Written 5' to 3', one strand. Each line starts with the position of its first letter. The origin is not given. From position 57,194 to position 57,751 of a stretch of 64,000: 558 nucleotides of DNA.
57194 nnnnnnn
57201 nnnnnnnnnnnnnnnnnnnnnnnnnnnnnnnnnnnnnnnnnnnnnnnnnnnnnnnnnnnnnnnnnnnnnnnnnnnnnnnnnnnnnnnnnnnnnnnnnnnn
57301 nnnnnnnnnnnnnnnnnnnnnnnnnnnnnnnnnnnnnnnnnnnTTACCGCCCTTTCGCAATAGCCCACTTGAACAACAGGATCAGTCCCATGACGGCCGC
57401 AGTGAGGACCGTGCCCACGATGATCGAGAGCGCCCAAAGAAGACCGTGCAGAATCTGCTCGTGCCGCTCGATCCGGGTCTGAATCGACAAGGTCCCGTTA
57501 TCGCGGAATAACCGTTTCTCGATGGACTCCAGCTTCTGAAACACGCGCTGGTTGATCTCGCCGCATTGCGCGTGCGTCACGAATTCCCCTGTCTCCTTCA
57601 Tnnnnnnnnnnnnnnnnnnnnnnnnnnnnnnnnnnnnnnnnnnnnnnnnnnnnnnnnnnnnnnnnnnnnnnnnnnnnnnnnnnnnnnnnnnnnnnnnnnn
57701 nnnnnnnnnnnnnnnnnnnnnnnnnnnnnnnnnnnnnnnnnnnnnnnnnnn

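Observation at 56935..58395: Island-borne operon: metacaspase-like lipoprotein + XhlA/holin-like membrane protein + Trp-rich unknown. Candidate abortive-infection / cell-death module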

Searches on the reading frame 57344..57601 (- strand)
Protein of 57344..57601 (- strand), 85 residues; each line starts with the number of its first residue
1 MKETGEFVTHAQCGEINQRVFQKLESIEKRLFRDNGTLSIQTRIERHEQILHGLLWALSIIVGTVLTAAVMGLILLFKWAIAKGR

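Call 3: search_protein_families(library=pfam, proteins=[window:57344-57601:-], max_evalue=1)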
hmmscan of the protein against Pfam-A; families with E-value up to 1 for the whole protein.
window:57344-57601:- (85 aa): 0 families

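Call 4: search_protein_families(library=phrogs, proteins=[window:57344-57601:-], max_evalue=1)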
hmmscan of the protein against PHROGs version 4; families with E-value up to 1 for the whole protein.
window:57344-57601:- (85 aa): 2 families
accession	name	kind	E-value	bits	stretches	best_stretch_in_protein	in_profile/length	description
phrog_689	-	lysis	0.3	12.3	1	23-78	24-86/91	holin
phrog_3073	-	unknown function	0.57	11.7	1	52-76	10-36/103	-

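Call 6: search_protein_families(library=ncbifam, proteins=[window:57344-57601:-], max_evalue=1)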
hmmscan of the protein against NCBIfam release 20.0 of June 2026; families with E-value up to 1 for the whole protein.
window:57344-57601:- (85 aa): 0 families

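Call 7: search_protein_families(library=padloc, proteins=[window:57344-57601:-], max_evalue=1)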
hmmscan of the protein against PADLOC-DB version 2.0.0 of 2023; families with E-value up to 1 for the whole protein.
window:57344-57601:- (85 aa): 0 families

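Call 61: find_homologous_proteins(query=window:57344-57601:-, max_evalue=0.001)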
Query window:57344-57601:- (85 aa): 146 proteins with E <= 0.001 among 147 candidates; the best 120 are listed.
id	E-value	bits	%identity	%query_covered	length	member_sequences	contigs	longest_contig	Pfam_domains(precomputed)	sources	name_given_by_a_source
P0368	2.9e-47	175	99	99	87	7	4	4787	-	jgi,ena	-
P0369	4.0e-43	162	92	99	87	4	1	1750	-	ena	-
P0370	1.0e-41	158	93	94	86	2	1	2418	-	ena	-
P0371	3.5e-41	156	85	99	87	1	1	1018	-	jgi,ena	-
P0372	1.5e-40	154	87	99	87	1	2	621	-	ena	-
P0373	3.5e-40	153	85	99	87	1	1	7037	-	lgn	-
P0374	1.1e-39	151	83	99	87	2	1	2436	-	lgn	-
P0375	1.3e-39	151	85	99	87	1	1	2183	-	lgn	-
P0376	2.6e-39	150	83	99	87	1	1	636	-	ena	-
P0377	6.0e-39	149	83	99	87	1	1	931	-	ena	-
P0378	9.4e-39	148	82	99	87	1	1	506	-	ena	-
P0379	1.9e-38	147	83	99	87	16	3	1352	-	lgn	-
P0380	2.0e-38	147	82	99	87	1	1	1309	-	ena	-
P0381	3.3e-38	146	81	99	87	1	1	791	-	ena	-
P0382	6.8e-38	145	82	99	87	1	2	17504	-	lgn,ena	-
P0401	6.6e-35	136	77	96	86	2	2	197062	-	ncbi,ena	-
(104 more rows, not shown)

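Call 62: find_encoding_contigs(protein=P0368, flank=10000, max_places=4)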
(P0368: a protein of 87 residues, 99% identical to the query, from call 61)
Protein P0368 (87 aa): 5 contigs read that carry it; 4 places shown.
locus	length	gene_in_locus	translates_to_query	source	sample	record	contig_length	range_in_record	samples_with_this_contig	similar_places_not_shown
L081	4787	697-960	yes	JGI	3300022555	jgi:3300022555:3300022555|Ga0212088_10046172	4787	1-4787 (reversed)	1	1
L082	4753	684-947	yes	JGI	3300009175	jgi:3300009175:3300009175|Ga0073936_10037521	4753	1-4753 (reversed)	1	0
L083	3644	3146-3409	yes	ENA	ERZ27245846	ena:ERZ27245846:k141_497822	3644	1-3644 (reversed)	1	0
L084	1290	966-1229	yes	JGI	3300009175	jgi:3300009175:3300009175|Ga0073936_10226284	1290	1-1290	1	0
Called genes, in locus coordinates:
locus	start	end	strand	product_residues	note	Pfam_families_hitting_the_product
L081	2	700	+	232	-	?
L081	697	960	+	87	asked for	-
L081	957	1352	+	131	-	-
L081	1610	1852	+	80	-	-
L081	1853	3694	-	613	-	PF00589:Phage_integrase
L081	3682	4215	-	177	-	-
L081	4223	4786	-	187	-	?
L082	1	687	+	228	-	PF00656:Peptidase_C14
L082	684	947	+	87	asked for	-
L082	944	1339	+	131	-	-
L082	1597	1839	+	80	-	-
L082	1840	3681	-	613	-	PF00589:Phage_integrase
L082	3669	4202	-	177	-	-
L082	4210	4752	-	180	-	?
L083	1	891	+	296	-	?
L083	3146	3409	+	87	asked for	-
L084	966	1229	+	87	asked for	-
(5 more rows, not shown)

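Call 63: find_encoding_contigs(protein=P0401, flank=10000, max_places=2)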
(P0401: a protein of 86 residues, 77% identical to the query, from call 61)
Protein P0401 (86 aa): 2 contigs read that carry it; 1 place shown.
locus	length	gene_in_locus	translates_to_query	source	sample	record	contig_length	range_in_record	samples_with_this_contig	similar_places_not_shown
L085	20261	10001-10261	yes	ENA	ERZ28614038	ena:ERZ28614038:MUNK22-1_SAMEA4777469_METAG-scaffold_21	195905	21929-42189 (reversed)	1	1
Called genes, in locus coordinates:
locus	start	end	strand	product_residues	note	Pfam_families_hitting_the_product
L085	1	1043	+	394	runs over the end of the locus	PF06074:Portal_Mu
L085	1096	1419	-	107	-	-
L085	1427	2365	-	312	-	PF22558:REase-ARP, PF20796:PDDEXK_13 (weak)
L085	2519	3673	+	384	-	PF10123:Mu-like_Pro_N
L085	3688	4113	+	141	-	-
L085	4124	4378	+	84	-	-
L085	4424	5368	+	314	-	-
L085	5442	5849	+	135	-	-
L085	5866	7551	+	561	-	-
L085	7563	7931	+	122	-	-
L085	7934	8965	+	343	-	-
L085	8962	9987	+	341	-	PF02012:BNR (faint), PF15899:BNR_6 (faint)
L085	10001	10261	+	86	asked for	-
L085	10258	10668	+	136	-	-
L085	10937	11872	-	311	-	PF00294:PfkB, PF08543:Phos_pyr_kin (faint)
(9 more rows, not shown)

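Call 77: search_protein_families(library=pfam, alignment_id=A4, max_evalue=1)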
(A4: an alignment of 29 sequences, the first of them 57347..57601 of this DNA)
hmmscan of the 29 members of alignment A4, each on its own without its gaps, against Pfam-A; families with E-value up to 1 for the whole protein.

A. member 1, window:57347-57601:- (85 aa): 0 families

B. families by the number of members that match (of 29 scanned): 11 families
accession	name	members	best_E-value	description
PF11239.13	DUF3040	2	0.00012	Protein of unknown function (DUF3040)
PF09002.17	Card1_endonuc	2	0.081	Card1-like, endonuclease domain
PF01788.22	PsbJ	1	0.037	PsbJ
PF01618.21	MotA_ExbB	1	0.038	MotA/TolQ/ExbB proton channel family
PF22161.1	Mre11_C_bact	1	0.042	Mre11 C-terminal domain, bacteria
PF02576.22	RimP_N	1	0.11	RimP N-terminal domain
PF01275.24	Myelin_PLP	1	0.11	Myelin proteolipid protein (PLP or lipophilin)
PF01023.25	S_100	1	0.11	S-100/ICaBP type calcium binding domain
PF12641.12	Flavodoxin_3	1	0.18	Flavodoxin domain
PF21314.2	TM_ErbB1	1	0.24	Epidermal growth factor receptor transmembrane-juxtamembrane segment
PF13314.11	DUF4083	1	0.56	Domain of unknown function (DUF4083)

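Call 78: search_protein_families(library=phrogs, alignment_id=A4, max_evalue=1)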
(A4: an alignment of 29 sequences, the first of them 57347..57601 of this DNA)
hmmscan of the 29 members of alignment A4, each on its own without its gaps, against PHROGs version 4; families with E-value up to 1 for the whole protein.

A. member 1, window:57347-57601:- (85 aa): 2 families
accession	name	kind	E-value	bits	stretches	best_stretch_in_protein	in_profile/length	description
phrog_689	-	lysis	0.3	12.3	1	23-78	24-86/91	holin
phrog_3073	-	unknown function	0.57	11.7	1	52-76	10-36/103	-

B. families by the number of members that match (of 29 scanned): 28 families (the first 25 are shown)
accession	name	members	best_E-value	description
phrog_2654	-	8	0.002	-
phrog_689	-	4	0.19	holin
phrog_2392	-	2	0.0025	ABC transporter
phrog_27312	-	2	0.062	-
phrog_8943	-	2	0.11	-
phrog_7090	-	2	0.33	-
phrog_12007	-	2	0.39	-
phrog_14751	-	2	0.52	-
phrog_2570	-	1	0.0067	-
phrog_13116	-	1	0.041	-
phrog_462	-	1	0.051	lipoprotein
phrog_3556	-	1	0.059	-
phrog_2990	-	1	0.08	-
phrog_7885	-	1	0.1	-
phrog_32712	-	1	0.1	-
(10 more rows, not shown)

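Call 110: predict_structure(alignment_id=A6)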
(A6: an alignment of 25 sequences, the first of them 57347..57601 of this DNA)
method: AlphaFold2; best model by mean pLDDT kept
length: 85 residues; sequences in the alignment: 25
mean_pLDDT: 82.6   pTM: 0.39
mean pLDDT of the five models: 82.6, 77.1, 75.6, 74.8, 74.6
residues with pLDDT >= 90: 36; 70-90: 34; 50-70: 12; < 50: 3
segments of 3 or more residues with pLDDT < 50: 1-3
pLDDT, mean of each block of 10 residues (from residue 1): 52 76 86 75 88 96 96 94 81
secondary structure, 60 per line:
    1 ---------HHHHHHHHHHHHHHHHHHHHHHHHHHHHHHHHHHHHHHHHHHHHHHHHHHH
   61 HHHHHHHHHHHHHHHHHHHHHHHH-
elements in order: H10-84

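Call 112: search_solved_structures(query=A6, max_evalue=10)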
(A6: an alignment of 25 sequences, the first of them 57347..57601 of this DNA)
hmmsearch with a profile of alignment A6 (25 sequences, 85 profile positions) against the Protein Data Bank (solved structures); distinct sequences matched with E-value up to 10: 25.
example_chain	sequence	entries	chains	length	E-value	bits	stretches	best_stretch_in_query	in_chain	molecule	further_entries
5mfm_C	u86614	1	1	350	1.5e-06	31.1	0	46-61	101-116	Importin subunit alpha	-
5mfm_A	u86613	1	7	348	1.8e-06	30.8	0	46-61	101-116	YIIIM6AII_GS11_(KR)5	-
5mfl_A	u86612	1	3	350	3.1e-05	26.9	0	46-61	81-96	(KR)5_GS10_YIIIM6AII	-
5aei_A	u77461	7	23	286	3.9e-05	26.6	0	46-61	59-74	DESIGNED ARMADILLO REPEAT PROTEIN YIIIM5AII | YIIIM5AII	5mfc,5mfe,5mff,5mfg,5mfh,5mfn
6sa7_A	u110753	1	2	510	4e-05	26.5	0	46-61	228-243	DARPin-Armadillo fusion C8long83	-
8oh7_A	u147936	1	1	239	0.00013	24.9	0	46-61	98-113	Designed Armadillo repeat protein with four internal modules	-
6s9l_A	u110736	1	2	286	0.00018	24.4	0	46-61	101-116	KR4KLSF Lock1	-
6sa8_A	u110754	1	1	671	0.0002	24.3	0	46-61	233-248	ring-like DARPin-Armadillo fusion H83_D01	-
4db8_A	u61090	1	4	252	0.00022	24.2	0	46-61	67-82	Armadillo-repeat Protein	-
7qnp_AAA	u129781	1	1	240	0.00023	24.1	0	46-61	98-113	Designed Armadillo Repeat Protein N(A4)M4C(AII)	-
5mfo_A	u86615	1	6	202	0.0012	21.8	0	46-61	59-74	YIIIM3AIII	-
4db9_A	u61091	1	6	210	0.0014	21.5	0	46-61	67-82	Armadillo repeat protein, YIIIM3AIII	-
4db6_A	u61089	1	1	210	0.0024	20.8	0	46-61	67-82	Armadillo repeat protein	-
4dba_A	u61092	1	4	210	0.0025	20.8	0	46-61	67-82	Designed Armadillo repeat protein, YIIM3AII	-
6s9o_A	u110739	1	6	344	0.0026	20.7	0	46-61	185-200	designed Armadillo repeat protein with internal Lock1 fused to target peptide KRKRKLKFKR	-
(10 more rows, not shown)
